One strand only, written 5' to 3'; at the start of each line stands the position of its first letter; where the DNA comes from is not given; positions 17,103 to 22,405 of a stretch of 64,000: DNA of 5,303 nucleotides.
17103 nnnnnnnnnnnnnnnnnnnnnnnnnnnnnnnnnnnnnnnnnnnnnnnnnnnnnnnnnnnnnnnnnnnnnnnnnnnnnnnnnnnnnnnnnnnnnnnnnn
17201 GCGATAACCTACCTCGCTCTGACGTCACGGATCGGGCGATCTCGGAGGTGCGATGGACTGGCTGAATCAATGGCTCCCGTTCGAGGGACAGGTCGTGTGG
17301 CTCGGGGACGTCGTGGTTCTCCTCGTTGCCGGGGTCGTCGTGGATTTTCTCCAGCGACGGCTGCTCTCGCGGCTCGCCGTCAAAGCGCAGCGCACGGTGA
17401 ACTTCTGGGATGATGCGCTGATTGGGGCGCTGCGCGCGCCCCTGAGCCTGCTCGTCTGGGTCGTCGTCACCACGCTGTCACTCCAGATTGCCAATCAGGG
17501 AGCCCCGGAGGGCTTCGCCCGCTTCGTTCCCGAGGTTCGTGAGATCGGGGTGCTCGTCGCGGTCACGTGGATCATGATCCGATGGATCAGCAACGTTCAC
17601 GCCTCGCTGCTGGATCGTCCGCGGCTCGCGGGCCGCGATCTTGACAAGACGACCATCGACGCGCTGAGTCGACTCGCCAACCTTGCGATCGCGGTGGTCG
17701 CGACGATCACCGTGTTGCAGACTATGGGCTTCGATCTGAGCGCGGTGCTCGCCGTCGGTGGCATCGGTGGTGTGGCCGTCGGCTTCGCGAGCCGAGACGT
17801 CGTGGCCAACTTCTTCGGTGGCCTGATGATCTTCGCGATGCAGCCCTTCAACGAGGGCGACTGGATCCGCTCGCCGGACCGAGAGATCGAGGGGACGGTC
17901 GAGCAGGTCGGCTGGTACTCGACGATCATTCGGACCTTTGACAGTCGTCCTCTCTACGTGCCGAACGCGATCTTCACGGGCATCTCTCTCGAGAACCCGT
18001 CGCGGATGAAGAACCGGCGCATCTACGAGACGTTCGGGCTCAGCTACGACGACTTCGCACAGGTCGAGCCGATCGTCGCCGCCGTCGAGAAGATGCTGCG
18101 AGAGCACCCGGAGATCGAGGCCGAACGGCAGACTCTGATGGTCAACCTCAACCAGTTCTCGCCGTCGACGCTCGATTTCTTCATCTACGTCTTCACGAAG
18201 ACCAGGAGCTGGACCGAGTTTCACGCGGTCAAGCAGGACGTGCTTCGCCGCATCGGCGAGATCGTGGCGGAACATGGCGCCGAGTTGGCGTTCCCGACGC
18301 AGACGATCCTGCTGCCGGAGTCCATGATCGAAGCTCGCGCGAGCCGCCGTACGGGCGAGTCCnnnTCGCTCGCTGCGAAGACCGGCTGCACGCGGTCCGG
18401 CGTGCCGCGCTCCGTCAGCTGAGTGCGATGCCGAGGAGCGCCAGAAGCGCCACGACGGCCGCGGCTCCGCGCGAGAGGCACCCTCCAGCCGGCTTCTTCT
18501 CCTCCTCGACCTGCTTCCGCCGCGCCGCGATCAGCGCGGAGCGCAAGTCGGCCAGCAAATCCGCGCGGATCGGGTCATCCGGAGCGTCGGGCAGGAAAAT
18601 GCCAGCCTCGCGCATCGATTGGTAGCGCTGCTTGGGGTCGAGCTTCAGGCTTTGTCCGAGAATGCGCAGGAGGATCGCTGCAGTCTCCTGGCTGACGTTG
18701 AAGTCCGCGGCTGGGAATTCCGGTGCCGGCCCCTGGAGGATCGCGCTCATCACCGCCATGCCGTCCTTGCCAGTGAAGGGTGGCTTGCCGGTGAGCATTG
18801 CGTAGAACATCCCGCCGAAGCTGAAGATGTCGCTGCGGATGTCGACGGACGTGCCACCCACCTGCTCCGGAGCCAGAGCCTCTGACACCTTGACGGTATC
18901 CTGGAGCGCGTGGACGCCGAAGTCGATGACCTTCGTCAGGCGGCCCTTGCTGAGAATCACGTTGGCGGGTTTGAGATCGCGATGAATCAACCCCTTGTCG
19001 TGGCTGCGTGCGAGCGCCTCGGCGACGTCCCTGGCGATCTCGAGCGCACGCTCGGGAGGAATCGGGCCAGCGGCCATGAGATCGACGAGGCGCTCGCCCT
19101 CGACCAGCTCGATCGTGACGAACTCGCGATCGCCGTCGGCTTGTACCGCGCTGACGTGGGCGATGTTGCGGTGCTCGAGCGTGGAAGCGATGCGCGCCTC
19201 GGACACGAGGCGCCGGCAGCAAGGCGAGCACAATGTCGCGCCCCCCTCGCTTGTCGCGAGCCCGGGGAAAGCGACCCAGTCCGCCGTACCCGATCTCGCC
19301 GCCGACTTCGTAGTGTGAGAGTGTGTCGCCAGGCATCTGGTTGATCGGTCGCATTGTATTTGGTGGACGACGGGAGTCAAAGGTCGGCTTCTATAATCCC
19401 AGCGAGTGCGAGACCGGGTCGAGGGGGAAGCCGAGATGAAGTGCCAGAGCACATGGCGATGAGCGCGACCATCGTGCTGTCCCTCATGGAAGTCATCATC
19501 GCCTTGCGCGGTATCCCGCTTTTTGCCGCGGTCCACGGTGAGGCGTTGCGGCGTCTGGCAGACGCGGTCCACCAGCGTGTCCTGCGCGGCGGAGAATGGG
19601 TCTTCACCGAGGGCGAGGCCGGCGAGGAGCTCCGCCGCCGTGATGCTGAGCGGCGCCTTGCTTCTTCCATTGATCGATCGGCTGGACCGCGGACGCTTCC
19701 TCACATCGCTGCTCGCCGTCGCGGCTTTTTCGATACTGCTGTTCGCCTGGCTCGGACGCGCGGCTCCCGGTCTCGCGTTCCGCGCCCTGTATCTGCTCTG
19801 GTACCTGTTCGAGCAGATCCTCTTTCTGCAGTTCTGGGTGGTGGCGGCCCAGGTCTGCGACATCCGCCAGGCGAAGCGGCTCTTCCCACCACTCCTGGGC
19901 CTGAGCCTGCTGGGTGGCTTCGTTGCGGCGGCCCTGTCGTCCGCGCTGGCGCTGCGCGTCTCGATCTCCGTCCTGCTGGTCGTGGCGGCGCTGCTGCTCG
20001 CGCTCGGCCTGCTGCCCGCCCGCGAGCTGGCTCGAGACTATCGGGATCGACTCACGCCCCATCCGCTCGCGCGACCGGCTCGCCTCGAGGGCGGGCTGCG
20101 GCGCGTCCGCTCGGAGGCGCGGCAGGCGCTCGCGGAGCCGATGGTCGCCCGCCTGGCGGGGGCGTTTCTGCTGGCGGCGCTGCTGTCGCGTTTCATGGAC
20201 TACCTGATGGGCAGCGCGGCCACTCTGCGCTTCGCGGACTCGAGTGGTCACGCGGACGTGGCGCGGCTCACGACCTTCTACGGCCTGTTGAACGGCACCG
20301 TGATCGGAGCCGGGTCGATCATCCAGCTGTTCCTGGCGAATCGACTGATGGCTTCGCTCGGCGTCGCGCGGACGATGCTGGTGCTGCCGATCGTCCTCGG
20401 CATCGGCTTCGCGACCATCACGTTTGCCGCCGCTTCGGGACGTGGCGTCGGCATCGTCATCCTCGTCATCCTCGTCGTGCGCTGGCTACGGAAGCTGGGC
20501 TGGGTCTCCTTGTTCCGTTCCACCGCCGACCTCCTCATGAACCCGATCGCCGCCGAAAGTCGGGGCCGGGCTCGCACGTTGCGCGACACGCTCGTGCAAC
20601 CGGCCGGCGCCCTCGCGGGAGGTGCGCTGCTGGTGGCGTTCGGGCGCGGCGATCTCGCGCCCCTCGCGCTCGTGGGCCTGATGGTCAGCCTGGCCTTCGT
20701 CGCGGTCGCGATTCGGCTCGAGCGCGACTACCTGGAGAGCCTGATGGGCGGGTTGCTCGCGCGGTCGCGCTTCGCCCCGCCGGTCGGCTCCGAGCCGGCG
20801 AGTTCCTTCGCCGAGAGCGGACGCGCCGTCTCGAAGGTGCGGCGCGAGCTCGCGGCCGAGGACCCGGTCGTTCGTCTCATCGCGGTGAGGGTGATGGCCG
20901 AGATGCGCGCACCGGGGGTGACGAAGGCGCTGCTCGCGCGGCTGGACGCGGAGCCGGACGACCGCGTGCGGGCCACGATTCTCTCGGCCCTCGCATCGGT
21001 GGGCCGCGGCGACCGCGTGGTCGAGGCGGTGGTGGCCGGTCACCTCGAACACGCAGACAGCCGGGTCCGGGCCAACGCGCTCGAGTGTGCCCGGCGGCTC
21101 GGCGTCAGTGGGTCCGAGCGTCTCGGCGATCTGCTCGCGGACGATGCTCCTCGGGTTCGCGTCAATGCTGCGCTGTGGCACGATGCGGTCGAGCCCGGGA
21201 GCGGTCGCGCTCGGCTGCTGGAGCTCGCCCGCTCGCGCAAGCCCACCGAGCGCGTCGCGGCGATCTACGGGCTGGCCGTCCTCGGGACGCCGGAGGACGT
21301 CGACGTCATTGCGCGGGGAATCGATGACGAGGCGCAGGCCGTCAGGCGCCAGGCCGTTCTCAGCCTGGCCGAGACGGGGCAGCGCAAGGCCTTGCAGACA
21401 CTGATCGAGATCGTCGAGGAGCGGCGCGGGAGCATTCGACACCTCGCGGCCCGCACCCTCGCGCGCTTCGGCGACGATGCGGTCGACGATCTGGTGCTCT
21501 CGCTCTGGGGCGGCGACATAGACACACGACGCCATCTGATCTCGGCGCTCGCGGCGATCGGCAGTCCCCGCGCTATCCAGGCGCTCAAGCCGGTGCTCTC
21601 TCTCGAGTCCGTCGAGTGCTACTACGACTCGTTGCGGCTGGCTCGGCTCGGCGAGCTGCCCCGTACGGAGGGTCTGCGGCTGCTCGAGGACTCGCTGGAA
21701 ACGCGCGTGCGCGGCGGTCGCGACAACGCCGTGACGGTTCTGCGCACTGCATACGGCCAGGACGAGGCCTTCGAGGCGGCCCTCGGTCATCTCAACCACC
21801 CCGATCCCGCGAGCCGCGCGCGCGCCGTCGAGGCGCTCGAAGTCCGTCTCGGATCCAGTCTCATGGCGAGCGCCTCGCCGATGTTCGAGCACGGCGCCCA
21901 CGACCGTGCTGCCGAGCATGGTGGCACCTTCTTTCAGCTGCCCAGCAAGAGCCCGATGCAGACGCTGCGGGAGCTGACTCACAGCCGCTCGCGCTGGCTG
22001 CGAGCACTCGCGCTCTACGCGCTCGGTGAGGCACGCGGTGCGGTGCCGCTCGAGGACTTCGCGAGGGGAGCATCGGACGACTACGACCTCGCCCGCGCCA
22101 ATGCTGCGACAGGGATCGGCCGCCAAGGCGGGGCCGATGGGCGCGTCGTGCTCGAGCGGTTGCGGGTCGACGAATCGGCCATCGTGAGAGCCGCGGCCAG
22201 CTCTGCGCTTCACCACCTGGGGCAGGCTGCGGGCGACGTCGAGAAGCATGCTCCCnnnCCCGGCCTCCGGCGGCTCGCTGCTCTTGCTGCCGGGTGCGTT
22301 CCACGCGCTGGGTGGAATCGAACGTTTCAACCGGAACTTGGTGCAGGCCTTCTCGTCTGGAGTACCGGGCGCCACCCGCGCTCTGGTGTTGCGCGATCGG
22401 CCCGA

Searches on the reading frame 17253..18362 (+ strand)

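Call 55: search_protein_families(library=pfam, proteins=[window:17253-18362:+], max_evalue=0.001)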
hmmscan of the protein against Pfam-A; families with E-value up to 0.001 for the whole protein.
window:17253-18362:+ (370 aa): 4 families
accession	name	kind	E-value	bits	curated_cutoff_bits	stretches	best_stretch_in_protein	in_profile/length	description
PF00924.24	MS_channel_2nd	-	2.4e-17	63.2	20.2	1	182-251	1-68/68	Mechanosensitive ion channel, beta-domain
PF21082.3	MS_channel_3rd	-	3.5e-12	47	21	1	264-344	8-87/88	Mechanosensitive ion channel MscS, C-terminal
PF21088.3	MS_channel_1st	-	3.8e-09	36.8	23.1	1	143-180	4-41/42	Mechanosensitive ion channel, transmembrane helices 2/3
PF24956.1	Msl2-3_C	-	1.1e-05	26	29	1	256-331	2-79/87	Mechanosensitive ion channel protein 2/3 C-terminal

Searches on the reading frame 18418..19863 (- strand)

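Call 55: search_protein_families(library=pfam, proteins=[window:18418-19863:-], max_evalue=0.001)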
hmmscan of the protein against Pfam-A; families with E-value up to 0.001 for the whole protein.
window:18418-19863:- (482 aa): 3 families
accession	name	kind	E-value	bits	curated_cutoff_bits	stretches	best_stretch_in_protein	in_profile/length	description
PF00069.31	Pkinase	-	4.1e-29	102.2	31.7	1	217-415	43-253/263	Protein kinase domain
PF07714.23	PK_Tyr_Ser-Thr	-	7.2e-19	68.5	23.1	1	218-385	47-227/258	Protein tyrosine and serine/threonine kinase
PF01636.29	APH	-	4.3e-07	30.4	23.2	1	270-316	147-195/239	Phosphotransferase enzyme family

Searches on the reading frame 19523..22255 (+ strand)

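Call 55: search_protein_families(library=pfam, proteins=[window:19523-22255:+], max_evalue=0.001)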
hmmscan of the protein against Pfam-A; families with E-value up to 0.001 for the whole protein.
window:19523-22255:+ (911 aa): 3 families
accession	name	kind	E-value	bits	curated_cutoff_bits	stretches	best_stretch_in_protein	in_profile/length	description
PF13646.12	HEAT_2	-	5.7e-32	110.3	27.7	5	564-636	3-76/88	HEAT repeats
PF02985.28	HEAT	-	3.3e-05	24.2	23.5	0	876-901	5-29/31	HEAT repeat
PF03130.22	HEAT_PBS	-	0.00089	20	20.9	0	669-692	2-25/27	PBS lyase HEAT-like repeat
